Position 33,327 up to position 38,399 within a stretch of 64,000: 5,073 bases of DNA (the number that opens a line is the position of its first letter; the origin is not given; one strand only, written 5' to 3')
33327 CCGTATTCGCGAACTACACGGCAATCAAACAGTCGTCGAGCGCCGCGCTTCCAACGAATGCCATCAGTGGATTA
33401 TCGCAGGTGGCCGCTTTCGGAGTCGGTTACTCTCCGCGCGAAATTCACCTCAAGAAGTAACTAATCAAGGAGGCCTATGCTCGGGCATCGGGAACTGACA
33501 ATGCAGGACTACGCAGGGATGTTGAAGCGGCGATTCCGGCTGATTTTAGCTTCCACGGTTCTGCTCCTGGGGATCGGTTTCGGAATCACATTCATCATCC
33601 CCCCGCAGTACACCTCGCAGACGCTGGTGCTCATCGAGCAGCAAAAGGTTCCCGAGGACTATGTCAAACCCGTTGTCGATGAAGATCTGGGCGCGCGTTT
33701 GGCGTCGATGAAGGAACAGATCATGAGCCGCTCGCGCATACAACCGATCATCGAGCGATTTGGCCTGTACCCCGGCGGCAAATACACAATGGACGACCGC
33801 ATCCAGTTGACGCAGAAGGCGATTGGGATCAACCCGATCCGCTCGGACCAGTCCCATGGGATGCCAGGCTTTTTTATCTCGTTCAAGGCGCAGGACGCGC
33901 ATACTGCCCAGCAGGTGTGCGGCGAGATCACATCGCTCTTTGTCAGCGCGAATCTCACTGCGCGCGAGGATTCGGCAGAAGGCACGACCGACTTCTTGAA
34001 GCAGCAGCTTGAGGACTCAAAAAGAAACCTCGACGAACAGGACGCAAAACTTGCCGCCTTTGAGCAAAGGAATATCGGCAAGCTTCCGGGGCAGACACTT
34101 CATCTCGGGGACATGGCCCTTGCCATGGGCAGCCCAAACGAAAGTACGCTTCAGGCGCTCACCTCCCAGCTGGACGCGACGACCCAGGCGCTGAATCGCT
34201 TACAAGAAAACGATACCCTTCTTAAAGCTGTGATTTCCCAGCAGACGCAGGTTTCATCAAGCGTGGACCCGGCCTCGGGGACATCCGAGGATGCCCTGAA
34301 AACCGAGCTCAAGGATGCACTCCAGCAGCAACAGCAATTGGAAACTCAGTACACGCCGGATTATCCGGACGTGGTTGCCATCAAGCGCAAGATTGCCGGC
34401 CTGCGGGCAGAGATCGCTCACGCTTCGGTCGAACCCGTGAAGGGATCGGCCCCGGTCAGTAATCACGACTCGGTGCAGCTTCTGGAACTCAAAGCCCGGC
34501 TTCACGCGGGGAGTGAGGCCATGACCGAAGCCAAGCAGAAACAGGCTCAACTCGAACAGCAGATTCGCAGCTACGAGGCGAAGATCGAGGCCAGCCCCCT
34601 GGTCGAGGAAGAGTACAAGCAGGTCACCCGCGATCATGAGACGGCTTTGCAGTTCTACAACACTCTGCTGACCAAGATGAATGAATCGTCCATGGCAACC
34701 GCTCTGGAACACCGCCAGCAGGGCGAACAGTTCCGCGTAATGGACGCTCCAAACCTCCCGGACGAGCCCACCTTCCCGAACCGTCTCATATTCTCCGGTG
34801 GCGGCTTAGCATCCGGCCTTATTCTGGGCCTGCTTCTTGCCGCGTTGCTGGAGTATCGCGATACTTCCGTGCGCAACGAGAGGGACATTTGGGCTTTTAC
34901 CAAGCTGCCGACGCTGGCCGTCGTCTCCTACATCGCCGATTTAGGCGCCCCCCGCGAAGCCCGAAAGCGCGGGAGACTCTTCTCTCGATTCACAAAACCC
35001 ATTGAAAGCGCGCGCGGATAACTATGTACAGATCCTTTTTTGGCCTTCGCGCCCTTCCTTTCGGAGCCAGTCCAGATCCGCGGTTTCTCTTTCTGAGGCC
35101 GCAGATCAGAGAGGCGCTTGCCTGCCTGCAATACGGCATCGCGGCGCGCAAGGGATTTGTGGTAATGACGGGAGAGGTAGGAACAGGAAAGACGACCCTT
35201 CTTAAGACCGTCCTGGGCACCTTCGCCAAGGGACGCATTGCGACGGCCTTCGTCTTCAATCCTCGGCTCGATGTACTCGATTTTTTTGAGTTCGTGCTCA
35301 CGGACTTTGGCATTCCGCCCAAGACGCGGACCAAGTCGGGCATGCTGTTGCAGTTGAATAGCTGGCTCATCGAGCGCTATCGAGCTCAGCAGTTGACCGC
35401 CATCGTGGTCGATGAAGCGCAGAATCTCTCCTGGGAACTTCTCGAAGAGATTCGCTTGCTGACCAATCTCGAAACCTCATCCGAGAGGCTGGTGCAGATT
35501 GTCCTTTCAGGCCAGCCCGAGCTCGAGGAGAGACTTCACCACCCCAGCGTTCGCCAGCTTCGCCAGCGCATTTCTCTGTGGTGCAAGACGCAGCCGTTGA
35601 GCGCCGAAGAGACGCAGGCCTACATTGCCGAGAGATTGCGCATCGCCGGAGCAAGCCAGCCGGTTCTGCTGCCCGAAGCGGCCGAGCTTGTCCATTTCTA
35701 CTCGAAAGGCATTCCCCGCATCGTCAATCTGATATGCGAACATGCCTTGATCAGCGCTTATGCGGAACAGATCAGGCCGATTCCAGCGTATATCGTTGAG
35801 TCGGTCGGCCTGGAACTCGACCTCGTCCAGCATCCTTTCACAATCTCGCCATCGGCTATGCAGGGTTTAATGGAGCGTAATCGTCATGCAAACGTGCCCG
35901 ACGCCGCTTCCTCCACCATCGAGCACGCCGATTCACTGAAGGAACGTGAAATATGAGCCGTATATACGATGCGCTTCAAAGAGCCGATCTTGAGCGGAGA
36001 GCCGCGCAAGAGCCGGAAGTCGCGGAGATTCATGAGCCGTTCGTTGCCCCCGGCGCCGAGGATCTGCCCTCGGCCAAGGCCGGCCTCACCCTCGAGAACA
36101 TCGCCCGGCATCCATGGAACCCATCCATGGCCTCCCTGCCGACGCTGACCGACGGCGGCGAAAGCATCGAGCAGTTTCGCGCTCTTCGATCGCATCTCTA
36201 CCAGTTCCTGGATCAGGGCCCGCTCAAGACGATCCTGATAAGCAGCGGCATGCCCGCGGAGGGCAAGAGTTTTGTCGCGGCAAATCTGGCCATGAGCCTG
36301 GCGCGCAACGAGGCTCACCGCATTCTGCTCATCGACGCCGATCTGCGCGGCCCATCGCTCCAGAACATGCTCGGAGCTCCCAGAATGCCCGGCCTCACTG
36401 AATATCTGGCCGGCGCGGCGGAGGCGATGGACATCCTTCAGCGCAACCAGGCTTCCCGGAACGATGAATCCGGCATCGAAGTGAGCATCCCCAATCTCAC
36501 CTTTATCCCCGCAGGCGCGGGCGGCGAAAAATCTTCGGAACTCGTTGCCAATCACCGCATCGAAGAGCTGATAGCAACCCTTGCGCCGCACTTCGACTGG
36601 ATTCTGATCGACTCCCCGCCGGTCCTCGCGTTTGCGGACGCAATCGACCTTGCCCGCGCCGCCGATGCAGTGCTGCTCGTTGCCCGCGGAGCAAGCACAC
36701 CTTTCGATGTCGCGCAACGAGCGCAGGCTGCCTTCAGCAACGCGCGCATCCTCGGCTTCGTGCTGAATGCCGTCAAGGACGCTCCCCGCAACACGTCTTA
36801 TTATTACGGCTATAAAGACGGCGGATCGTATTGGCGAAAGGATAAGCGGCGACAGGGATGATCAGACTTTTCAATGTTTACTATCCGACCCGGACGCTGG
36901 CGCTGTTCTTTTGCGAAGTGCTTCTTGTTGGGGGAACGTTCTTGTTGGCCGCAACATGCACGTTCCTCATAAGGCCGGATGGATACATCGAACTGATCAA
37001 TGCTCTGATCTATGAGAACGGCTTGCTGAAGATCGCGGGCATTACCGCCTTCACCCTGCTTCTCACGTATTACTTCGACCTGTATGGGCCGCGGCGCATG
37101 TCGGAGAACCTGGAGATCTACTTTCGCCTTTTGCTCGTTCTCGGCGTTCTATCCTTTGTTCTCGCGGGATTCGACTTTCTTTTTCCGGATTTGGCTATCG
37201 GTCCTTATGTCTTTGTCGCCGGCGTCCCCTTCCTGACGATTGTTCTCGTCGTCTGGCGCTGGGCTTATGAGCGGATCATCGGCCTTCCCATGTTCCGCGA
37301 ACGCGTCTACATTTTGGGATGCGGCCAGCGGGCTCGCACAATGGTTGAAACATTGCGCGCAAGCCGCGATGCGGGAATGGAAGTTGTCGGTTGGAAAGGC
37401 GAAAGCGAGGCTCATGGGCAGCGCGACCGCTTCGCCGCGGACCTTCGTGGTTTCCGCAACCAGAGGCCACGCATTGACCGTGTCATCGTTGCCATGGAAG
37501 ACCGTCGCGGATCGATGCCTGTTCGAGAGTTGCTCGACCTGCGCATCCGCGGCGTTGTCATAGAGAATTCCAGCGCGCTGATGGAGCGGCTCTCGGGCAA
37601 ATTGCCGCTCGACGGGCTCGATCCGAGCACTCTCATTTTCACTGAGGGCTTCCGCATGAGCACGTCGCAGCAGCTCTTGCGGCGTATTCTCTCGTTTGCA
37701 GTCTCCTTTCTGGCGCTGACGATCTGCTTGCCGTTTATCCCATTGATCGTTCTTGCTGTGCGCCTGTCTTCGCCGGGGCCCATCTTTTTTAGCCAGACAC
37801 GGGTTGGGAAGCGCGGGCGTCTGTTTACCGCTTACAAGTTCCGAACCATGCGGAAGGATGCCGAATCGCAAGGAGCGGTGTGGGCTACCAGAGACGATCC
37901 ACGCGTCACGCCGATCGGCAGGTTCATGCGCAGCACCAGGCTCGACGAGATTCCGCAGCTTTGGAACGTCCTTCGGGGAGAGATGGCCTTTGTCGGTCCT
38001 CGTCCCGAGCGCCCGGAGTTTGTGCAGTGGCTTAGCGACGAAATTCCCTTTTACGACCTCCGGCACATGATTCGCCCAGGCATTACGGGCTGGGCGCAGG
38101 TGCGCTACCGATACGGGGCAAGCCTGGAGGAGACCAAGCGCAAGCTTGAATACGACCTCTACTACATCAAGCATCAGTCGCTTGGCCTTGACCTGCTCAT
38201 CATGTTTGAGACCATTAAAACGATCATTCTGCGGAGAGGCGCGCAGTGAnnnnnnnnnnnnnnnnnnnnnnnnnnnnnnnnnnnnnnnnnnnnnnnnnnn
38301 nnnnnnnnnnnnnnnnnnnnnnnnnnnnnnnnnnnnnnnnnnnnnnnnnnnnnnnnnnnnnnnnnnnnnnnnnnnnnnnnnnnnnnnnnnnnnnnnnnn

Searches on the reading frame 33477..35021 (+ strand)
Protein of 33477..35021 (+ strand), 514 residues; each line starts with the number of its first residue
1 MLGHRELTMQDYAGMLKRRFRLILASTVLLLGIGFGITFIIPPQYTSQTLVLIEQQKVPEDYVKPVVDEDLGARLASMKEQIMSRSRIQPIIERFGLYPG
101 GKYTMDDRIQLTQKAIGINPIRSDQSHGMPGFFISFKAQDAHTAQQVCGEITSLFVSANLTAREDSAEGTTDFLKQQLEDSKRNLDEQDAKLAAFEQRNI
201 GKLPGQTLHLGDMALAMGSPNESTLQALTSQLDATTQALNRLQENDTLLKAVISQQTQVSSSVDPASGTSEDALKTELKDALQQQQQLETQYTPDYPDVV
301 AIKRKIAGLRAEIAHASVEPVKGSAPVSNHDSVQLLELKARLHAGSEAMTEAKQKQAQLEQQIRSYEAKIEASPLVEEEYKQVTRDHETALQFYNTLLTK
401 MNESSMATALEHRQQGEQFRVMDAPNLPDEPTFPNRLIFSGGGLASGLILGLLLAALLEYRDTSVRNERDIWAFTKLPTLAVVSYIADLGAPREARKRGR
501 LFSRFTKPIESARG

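Call 3: search_protein_families(library=ncbifam, proteins=[window:33477-35021:+], max_evalue=0.00001)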
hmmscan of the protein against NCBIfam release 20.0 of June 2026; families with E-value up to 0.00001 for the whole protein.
window:33477-35021:+ (514 aa): 5 families
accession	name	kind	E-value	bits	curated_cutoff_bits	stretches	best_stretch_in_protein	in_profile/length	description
TIGR03007.1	pepcterm_ChnLen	equivalog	5.1e-64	216.3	278.85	1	10-502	4-479/498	XrtA system polysaccharide chain length determinant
TIGR01005.1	eps_transp_fam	subfamily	2.4e-17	62.4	411.7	1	329-484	326-478/754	exopolysaccharide transport protein family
TIGR03017.1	EpsF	equivalog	1e-10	40.9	422.75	1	134-484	136-444/444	chain length determinant protein EpsF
NF008568.0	PRK11519.1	equivalog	3e-07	29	1068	0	132-199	230-297/720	tyrosine-protein kinase Wzc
TIGR01006.1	polys_exp_MPA1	subfamily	4.9e-07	29.4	296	0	9-61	10-63/226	CspC family polysaccharide chain length determinant protein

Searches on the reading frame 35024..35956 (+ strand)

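Call 3: search_protein_families(library=ncbifam, proteins=[window:35024-35956:+], max_evalue=0.00001)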
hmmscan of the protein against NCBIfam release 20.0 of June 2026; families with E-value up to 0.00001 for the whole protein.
window:35024-35956:+ (310 aa): 1 family
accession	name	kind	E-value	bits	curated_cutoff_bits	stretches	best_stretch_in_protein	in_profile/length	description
TIGR03015.1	pepcterm_ATPase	hypoth_equivalog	4.7e-82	275.4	324.5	1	1-265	1-266/269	XrtA/PEP-CTERM system-associated ATPase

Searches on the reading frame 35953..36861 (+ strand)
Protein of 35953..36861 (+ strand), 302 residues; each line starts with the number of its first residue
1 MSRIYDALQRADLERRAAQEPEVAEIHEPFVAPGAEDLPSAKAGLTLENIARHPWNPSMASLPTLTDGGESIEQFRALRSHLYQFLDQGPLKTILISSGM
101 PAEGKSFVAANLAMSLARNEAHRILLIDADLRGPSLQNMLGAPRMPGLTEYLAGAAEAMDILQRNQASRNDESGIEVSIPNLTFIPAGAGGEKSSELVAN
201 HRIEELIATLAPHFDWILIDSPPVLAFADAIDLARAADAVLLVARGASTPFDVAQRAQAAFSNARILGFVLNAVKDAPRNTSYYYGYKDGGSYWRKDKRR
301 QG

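Call 3: search_protein_families(library=ncbifam, proteins=[window:35953-36861:+], max_evalue=0.00001)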
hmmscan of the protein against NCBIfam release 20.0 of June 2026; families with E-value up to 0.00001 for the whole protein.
window:35953-36861:+ (302 aa): 12 families
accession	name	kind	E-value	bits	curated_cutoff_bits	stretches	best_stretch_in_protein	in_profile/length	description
TIGR03018.1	pepcterm_TyrKin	hypoth_equivalog_domain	5e-37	127.2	230.65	1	72-272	12-207/207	XrtA-associated tyrosine autokinase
TIGR01007.1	eps_fam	subfamily_domain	4.2e-34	117.9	108.05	1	73-286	1-202/204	polysaccharide biosynthesis tyrosine autokinase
NF008568.0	PRK11519.1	equivalog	7.8e-28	97.1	1068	1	70-288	505-711/720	tyrosine-protein kinase Wzc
TIGR01005.1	eps_transp_fam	subfamily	8.4e-27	93.7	411.7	1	71-276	526-720/754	exopolysaccharide transport protein family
NF007350.0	PRK09841.1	equivalog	5.9e-25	87.5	1248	1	70-289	510-717/726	tyrosine-protein kinase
TIGR03029.1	EpsG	equivalog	3.6e-23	82.1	313.8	1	69-272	81-273/274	chain length determinant protein tyrosine kinase EpsG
TIGR01969.1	minD_arch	subfamily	1.7e-12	47.1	201.75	1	93-276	2-172/251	cell division ATPase MinD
TIGR01968.1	minD_bact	equivalog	9.2e-11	41.6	212.9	1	92-241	2-139/261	septum site-determining protein MinD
NF047398.1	AAA_KGGVGR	domain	1.4e-09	38.5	90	1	104-244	15-172/190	KGGVGR-motif variant AAA ATPase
NF008669.0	PRK11670.1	equivalog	7.6e-09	34.9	348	1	93-143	109-158/369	iron-sulfur cluster carrier protein ApbC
NF041136.1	MrpORP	equivalog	4.6e-08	32.7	450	1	93-142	7-55/365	iron-sulfur cluster carrier protein MrpORP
NF041546.1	ParA_partition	equivalog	6.5e-07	29.1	180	0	199-255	62-115/203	ParA family partition ATPase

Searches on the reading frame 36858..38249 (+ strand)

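Call 4: search_protein_families(library=ncbifam, proteins=[window:36858-38249:+], max_evalue=0.00001)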
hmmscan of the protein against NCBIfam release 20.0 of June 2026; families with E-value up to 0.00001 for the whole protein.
window:36858-38249:+ (463 aa): 10 families
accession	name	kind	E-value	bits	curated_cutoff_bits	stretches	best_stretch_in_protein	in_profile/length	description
TIGR03013.1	EpsB_2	subfamily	1.8e-127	426.1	393.35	1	34-462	13-442/443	TIGR03013 family XrtA/PEP-CTERM system glycosyltransferase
TIGR03025.1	EPS_sugtrans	subfamily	4.5e-115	385.4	295.55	1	57-462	31-444/445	exopolysaccharide biosynthesis polyprenyl glycosylphosphotransferase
TIGR03023.1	WcaJ_sugtrans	equivalog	1.7e-87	294.6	410.75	1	50-462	26-452/453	undecaprenyl-phosphate glucose phosphotransferase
TIGR03022.1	WbaP_sugtrans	subfamily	3.6e-67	227.6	403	1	55-462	32-455/456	undecaprenyl-phosphate galactose phosphotransferase WbaP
NF007518.0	PRK10124.1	equivalog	1.4e-51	175.7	684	1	57-454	51-455/464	undecaprenyl-phosphate glucose phosphotransferase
NF050817.1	PolSacchBiosHfsE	equivalog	3.6e-45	154.6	750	1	254-456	251-459/467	polysaccharide biosynthesis protein HfsE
NF052601.1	undeca_RfbP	equivalog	8.8e-44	149.6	330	1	267-459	37-238/244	undecaprenyl-phosphate galactose phosphotransferase family protein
NF041877.1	EPS_EpsZ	equivalog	3.6e-37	128.1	800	1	269-462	260-458/459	exopolysaccharide biosynthesis polyisoprenyl-phosphate hexose-1-phosphate transferase EpsZ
NF011751.0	PRK15204.1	equivalog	3.2e-33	115.1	907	1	85-462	87-475/476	undecaprenyl-phosphate galactose phosphotransferase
NF045514.1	glycotran_HepC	equivalog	5.1e-29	101.1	140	1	269-383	111-211/220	heterocyst development glycosyltransferase HepC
